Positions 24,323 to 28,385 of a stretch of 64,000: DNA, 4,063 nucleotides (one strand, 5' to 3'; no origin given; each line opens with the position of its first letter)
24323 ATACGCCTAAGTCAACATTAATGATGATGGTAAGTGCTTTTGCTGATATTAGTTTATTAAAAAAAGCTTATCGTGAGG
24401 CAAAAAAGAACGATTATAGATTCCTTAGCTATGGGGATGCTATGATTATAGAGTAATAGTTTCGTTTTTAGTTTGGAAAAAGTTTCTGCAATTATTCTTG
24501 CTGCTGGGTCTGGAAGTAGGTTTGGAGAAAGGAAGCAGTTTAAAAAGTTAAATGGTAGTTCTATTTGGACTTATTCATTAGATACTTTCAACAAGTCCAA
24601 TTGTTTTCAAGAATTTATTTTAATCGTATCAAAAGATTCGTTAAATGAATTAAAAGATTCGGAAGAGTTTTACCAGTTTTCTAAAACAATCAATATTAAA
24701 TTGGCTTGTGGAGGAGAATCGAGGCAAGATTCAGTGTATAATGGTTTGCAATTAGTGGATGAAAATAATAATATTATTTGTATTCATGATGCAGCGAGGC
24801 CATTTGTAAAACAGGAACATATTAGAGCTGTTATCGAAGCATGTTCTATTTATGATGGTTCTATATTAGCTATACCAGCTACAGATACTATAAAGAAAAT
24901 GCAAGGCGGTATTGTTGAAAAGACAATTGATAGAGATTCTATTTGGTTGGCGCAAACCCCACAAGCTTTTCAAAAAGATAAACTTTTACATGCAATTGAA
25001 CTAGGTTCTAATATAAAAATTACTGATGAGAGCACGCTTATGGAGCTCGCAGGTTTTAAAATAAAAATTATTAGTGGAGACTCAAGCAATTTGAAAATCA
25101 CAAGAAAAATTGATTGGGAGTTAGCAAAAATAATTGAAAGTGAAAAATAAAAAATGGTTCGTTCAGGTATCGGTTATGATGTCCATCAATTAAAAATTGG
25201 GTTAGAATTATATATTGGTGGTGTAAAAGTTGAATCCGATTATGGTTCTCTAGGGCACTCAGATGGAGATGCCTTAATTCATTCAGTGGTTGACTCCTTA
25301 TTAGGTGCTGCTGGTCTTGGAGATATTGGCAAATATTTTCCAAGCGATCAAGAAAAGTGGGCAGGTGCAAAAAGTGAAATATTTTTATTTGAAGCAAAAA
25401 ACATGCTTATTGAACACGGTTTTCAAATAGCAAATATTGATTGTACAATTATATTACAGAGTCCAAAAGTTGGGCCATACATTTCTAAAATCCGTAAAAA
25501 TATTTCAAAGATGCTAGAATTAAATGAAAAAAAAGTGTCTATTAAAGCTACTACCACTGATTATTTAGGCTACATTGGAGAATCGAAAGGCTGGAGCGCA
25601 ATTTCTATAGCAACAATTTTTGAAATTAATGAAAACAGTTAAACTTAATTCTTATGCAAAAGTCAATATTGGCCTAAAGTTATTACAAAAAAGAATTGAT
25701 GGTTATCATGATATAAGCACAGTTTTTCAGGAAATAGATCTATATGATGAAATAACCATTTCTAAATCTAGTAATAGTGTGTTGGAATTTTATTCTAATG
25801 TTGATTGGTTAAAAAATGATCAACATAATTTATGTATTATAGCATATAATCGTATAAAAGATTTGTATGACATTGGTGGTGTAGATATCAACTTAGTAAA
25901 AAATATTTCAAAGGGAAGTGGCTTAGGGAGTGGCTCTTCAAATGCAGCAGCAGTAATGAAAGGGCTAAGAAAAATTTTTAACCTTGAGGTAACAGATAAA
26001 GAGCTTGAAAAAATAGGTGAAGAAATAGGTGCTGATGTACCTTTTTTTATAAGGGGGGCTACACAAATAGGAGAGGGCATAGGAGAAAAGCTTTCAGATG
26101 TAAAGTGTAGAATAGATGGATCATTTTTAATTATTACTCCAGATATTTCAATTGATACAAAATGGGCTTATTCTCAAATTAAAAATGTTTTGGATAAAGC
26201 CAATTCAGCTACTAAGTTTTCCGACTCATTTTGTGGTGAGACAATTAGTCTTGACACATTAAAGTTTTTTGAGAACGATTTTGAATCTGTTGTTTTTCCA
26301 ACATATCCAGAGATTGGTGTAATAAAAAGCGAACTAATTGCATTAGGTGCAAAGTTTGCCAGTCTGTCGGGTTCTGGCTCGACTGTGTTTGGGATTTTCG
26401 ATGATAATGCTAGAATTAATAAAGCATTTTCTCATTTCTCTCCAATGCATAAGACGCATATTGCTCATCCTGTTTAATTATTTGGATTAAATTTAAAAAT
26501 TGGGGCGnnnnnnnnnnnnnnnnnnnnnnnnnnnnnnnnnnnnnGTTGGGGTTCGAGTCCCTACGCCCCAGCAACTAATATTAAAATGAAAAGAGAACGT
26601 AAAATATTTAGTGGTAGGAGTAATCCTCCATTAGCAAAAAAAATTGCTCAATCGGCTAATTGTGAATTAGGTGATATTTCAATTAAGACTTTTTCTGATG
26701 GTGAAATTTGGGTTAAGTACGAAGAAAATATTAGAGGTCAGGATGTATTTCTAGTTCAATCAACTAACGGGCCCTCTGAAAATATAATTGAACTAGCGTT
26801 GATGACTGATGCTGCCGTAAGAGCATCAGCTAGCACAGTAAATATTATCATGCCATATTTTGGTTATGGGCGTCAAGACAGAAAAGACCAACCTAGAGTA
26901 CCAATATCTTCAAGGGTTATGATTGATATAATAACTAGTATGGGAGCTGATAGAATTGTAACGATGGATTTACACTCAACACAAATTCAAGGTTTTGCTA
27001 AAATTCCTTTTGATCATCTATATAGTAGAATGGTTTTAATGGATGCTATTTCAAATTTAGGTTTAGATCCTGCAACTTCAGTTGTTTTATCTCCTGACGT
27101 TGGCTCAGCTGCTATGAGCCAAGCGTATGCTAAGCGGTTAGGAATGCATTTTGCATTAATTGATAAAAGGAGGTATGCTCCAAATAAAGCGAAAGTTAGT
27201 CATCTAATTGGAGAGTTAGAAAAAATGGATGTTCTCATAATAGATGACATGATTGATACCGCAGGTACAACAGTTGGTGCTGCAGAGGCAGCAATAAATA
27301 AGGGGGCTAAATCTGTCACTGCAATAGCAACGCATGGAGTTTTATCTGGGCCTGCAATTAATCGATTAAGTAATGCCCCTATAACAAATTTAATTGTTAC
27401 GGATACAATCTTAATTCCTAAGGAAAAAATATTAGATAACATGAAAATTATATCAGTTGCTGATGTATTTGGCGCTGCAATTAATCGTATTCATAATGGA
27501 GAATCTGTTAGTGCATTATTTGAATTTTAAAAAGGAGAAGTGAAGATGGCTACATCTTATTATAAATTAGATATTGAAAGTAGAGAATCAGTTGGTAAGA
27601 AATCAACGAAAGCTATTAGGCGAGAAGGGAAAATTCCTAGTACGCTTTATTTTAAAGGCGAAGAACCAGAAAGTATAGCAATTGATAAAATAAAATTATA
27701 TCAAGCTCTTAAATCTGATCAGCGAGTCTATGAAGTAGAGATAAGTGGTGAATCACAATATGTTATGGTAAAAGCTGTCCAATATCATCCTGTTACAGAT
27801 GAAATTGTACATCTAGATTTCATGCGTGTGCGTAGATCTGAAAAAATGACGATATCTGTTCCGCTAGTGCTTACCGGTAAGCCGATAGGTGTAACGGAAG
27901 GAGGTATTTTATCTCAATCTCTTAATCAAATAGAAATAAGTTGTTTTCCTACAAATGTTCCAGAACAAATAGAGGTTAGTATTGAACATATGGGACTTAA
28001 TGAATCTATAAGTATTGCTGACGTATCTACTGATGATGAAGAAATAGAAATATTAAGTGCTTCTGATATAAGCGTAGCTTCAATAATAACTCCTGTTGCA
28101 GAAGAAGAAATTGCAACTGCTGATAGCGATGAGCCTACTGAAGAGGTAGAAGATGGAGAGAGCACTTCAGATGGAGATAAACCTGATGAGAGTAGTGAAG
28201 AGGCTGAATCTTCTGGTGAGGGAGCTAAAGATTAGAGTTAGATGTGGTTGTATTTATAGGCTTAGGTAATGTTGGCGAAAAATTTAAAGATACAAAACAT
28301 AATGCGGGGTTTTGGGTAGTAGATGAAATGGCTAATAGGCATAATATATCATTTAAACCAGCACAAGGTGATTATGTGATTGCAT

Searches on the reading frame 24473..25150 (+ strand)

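Call 83: search_protein_families(library=pfam, proteins=[window:24473-25150:+], max_evalue=0.0001)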
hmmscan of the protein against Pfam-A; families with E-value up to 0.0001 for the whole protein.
window:24473-25150:+ (225 aa): 2 families
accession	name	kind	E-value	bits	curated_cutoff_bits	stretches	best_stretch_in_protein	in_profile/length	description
PF01128.25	IspD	-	7.9e-55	186.5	27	1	4-221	1-218/221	2-C-methyl-D-erythritol 4-phosphate cytidylyltransferase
PF12804.13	NTP_transf_3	-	4.7e-10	40.3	27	1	6-133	1-120/160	MobA-like NTP transferase domain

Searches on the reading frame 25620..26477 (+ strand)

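Call 83: search_protein_families(library=pfam, proteins=[window:25620-26477:+], max_evalue=0.0001)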
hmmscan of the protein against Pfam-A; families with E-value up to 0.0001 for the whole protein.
window:25620-26477:+ (285 aa): 2 families
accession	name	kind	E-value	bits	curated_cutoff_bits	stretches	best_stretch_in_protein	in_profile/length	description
PF00288.32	GHMP_kinases_N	-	1.1e-15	58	22.3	1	70-146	1-86/87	GHMP kinases N terminal domain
PF08544.19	GHMP_kinases_C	-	3.5e-10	40.6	21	1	219-270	23-76/85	GHMP kinases C terminal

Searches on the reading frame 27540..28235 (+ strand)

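Call 83: search_protein_families(library=pfam, proteins=[window:27540-28235:+], max_evalue=0.0001)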
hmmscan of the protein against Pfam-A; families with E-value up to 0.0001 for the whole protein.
window:27540-28235:+ (231 aa): 2 families
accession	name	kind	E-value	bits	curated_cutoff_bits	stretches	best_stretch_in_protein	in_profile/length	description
PF01386.24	Ribosomal_L25p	-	1.6e-22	80.2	23.6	1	10-94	1-82/82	Ribosomal L25p family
PF14693.11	Ribosomal_TL5_C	-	2.2e-21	76.4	27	1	102-185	1-83/84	Ribosomal protein TL5, C-terminal domain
